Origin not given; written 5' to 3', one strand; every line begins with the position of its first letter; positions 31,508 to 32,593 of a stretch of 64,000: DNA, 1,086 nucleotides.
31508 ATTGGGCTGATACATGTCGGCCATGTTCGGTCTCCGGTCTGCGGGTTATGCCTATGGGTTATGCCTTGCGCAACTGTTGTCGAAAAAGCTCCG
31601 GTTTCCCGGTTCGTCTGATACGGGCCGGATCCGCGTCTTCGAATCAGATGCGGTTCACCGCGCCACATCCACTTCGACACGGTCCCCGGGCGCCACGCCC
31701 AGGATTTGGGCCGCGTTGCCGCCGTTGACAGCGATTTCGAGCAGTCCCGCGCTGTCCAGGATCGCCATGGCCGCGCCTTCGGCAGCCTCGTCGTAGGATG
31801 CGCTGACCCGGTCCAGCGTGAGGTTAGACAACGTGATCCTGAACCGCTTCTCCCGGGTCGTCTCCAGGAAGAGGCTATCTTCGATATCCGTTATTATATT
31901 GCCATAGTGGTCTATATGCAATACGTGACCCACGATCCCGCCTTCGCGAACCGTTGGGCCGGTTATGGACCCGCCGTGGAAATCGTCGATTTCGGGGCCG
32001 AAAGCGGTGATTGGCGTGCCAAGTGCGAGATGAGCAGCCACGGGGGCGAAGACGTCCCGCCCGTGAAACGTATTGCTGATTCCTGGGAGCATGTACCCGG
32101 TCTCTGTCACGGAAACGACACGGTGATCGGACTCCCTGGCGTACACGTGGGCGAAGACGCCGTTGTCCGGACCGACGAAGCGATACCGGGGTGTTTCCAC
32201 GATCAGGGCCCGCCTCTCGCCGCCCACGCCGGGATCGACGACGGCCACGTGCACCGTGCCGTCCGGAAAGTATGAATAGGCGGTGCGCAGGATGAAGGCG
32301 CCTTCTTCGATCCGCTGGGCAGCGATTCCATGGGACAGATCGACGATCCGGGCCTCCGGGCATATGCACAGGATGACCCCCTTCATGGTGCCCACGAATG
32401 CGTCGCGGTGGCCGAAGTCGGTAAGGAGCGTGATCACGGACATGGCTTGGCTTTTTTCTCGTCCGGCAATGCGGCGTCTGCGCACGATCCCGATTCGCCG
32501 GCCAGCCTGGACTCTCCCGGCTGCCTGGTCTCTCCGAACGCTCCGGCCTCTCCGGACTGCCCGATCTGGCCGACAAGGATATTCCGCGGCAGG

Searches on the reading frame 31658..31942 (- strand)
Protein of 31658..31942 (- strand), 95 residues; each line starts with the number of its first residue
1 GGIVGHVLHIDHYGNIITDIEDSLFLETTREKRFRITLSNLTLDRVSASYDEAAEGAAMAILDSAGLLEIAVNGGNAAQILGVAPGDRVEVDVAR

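Call 31: search_solved_structures(query=window:31658-31942:-, max_evalue=10, show_alignments=0)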
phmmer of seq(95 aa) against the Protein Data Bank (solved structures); distinct sequences matched with E-value up to 10: 13.
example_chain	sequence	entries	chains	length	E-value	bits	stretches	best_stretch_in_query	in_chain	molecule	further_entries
2zbu_A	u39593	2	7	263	5.9e-09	39.6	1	3-91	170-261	Uncharacterized conserved protein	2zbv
2cw5_A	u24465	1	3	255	3.2e-06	30.9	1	46-87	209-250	Bacterial fluorinating enzyme homolog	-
1wu8_A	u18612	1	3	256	0.00018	25.3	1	6-91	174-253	hypothetical protein PH0463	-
2wr8_A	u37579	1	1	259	0.00019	25.3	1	6-91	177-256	PUTATIVE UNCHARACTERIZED PROTEIN PH0463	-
2q6o_A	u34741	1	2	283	0.002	22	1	1-91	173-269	Hypothetical Protein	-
2q6l_A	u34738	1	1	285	0.002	22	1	1-91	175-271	Hypothetical protein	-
2q6i_A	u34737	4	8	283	0.002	22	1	1-91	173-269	Hypothetical protein | chlorinase | Adenosyl-chloride synthase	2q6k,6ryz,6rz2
2f4n_A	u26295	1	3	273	0.0048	20.8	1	6-92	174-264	Hypothetical protein MJ1651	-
7xto_A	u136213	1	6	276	0.006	20.5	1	2-94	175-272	soil bacterial derived chlorinase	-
22uy_A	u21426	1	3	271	0.0087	19.9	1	6-91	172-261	(R)-S-adenosyl-L-methionine hydrolase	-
7ccg_A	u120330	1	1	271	0.079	16.9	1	1-91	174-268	DNA-directed RNA polymerase subunit delta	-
3m7a_A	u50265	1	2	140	0.64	14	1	67-90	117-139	uncharacterized protein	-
4g4p_A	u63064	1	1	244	1.1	13.2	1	21-82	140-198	Amino acid ABC transporter, amino acid-binding/permease protein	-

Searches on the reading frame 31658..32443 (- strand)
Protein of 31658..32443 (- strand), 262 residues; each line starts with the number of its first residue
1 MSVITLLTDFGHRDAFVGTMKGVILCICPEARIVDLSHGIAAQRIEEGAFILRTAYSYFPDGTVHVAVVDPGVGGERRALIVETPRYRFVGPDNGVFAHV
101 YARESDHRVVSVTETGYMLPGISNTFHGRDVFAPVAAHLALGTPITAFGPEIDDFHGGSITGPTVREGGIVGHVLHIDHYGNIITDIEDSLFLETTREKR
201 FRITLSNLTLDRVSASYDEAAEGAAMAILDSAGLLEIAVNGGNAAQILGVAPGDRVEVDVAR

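Call 3: search_protein_families(library=pfam, proteins=[window:31658-32443:-], max_evalue=1)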
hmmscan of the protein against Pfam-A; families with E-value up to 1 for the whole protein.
seq(262 aa): 2 families
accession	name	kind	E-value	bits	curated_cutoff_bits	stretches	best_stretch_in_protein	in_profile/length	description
PF01887.21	SAM_HAT_N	-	1.2e-57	194.2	26.3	1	4-149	1-145/145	SAM hydroxide adenosyltransferase N-terminal domain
PF20257.3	SAM_HAT_C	-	1.1e-23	83.7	25.5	1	172-257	1-84/84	SAM hydroxide adenosyltransferase C-terminal domain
